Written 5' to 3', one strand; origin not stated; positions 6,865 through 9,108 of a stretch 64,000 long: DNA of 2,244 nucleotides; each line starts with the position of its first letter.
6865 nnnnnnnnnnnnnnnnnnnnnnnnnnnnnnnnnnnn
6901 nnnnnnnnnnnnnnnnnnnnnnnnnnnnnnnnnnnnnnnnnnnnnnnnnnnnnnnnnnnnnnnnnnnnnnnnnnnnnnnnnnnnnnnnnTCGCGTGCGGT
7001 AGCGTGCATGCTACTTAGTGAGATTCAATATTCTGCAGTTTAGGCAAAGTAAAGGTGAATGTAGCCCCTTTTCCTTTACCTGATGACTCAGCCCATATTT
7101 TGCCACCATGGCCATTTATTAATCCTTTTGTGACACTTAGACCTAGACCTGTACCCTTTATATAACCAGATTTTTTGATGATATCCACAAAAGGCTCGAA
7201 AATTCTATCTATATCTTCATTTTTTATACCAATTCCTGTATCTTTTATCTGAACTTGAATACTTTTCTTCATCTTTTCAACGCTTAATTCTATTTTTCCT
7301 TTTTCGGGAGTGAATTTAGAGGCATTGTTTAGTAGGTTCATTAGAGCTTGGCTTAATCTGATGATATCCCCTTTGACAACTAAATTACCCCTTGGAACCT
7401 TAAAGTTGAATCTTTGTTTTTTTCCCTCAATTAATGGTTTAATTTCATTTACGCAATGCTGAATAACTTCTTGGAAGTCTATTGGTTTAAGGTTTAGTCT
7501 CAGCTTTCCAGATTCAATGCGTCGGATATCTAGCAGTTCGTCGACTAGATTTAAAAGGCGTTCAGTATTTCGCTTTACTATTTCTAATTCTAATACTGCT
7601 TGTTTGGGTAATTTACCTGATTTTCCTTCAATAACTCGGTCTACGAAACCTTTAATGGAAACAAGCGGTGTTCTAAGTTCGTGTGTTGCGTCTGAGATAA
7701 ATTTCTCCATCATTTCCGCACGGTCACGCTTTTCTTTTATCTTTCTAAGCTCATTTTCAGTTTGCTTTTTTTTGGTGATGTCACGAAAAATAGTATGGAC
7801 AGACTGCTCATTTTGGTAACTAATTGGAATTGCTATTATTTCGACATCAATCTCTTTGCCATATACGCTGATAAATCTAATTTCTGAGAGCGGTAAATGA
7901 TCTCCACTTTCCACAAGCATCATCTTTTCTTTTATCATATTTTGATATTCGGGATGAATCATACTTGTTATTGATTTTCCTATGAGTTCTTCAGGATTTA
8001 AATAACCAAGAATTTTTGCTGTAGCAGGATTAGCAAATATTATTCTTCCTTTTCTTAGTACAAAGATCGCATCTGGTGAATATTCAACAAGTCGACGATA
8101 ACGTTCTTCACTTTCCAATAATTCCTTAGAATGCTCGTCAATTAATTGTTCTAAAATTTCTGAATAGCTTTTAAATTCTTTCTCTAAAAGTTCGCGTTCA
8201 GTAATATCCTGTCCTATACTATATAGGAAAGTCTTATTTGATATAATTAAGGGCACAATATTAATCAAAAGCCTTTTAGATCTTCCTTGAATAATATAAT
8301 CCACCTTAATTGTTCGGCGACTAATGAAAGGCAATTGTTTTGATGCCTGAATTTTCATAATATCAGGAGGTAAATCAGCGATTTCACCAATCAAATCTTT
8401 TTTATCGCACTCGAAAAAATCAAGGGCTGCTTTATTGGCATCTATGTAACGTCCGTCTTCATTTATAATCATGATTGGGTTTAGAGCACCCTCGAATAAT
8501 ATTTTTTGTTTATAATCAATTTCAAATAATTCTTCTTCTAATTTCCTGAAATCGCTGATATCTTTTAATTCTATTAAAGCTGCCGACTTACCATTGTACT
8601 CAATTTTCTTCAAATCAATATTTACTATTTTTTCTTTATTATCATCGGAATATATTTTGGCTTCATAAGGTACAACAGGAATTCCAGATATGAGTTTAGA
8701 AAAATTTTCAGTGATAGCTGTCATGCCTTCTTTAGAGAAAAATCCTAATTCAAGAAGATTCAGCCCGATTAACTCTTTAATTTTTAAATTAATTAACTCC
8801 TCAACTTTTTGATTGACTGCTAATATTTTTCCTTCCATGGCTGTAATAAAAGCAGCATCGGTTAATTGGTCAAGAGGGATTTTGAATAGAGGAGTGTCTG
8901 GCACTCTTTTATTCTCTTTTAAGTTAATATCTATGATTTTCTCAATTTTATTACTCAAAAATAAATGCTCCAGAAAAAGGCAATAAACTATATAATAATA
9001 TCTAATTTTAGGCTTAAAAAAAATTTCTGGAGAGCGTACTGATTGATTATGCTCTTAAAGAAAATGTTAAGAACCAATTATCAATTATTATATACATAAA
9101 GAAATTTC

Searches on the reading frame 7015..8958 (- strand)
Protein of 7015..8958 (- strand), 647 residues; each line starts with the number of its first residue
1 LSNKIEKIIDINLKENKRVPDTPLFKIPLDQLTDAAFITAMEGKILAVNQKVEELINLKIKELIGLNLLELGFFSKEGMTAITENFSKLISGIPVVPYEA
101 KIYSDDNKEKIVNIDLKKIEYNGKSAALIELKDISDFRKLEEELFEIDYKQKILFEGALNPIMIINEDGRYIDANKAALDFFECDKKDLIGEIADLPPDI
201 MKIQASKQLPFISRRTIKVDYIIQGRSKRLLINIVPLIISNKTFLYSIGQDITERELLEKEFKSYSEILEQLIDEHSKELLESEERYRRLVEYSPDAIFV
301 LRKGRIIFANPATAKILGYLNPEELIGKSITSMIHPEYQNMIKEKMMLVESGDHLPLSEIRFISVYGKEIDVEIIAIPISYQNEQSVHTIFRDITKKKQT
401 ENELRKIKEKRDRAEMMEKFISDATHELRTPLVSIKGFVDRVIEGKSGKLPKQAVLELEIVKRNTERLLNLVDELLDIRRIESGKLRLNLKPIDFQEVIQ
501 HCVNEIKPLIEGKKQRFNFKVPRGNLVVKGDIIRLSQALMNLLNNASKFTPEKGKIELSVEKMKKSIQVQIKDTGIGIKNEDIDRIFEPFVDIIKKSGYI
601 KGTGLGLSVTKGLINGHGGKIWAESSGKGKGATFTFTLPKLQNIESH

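Call 58: search_protein_families(library=ncbifam, proteins=[window:7015-8958:-], max_evalue=1e-10)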
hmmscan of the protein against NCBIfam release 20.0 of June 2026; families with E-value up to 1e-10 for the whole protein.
window:7015-8958:- (647 aa): 72 families (the best 25 are shown)
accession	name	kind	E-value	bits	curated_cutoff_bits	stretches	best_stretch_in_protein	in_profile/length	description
NF047874.1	MASE3_PAS_HK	subfamily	1.7e-87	294.7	560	1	273-645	253-629/655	MASE3 domain-containing sensor histidine kinase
NF046044.1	PnpS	equivalog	4.5e-69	233.3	400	1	267-639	37-390/390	two-component system histidine kinase PnpS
TIGR02966.1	phoR_proteo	equivalog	2.6e-62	210.8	334.2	1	283-638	4-333/333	phosphate regulon sensor histidine kinase PhoR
NF033092.0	HK_WalK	equivalog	5.2e-57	193.8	725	1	287-639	260-593/594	cell wall metabolism sensor histidine kinase WalK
NF041880.1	EPS_EpsF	equivalog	1.5e-50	172.1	900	1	275-639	132-492/492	response regulator EpsF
NF008468.0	PRK11360.1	equivalog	2.3e-47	161.7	646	1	273-642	256-610/616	two-component system sensor histidine kinase AtoS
NF041947.1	LuxQ_Vibrio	equivalog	1.9e-46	158.4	1200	1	272-639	336-695/843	quorum-sensing autoinducer 2 sensor kinase/phosphatase LuxQ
NF008302.0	PRK11091.1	equivalog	6.9e-45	153.5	838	1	247-639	114-504/779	aerobic respiration two-component sensor histidine kinase ArcB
NF045595.1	HK_scytonemin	equivalog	5.4e-44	150.6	865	1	280-640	277-635/637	scytonemin biosynthesis sensor histidine kinase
TIGR00229.1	sensory_box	domain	1.4e-43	148.1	22.9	1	282-404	2-126/126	PAS domain S-box protein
NF006800.0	PRK09303.1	equivalog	4.5e-42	144.4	342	1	403-642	136-379/383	histidine kinase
NF045911.1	TCSHisKinNblS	equivalog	1.9e-41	142.1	1000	1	259-639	240-619/621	two-component system sensor histidine kinase NblS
NF041735.1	hist_kin_RppB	equivalog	3.5e-40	138.1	400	1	417-639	216-438/438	two-component system sensor histidine kinase RppB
NF038297.2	hybrid_HK_HrmK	equivalog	3.8e-40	138.1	725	1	387-644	204-461/607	hybrid histidine kinase/response regulator HrmK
TIGR02956.1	TMAO_torS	equivalog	6.1e-40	137.1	676.5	1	409-639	458-681/967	TMAO reductase system sensor histidine kinase/response regulator TorS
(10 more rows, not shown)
